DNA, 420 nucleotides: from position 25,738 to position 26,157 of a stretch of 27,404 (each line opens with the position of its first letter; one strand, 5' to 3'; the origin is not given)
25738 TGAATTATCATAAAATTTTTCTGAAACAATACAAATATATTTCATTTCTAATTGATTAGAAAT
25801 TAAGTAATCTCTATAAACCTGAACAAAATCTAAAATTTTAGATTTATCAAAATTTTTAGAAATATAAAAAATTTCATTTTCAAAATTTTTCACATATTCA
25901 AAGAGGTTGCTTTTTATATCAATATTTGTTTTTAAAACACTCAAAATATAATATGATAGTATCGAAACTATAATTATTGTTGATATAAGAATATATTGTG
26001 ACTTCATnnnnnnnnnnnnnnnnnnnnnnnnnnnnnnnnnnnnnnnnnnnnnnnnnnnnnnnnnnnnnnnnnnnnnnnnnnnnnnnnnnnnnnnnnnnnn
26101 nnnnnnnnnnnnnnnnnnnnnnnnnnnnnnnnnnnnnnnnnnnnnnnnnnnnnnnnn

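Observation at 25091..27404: Cluster of three pilin-like, Cys-rich small proteins plus a large sequon-rich protein: candidate surface filament or adhesion module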

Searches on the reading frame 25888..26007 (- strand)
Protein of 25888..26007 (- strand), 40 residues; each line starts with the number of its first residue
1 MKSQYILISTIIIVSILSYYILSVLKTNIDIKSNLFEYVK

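Call 61: search_protein_families(library=pfam, proteins=[window:25888-26007:-], max_evalue=10)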
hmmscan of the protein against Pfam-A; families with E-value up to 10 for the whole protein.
seq(40 aa): 1 family
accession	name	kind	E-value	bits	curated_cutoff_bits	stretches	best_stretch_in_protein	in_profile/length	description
PF22127.1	NtdA_N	-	0.04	14.1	27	1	12-40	30-58/66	NTD biosynthesis operon protein NtdA, N-terminal domain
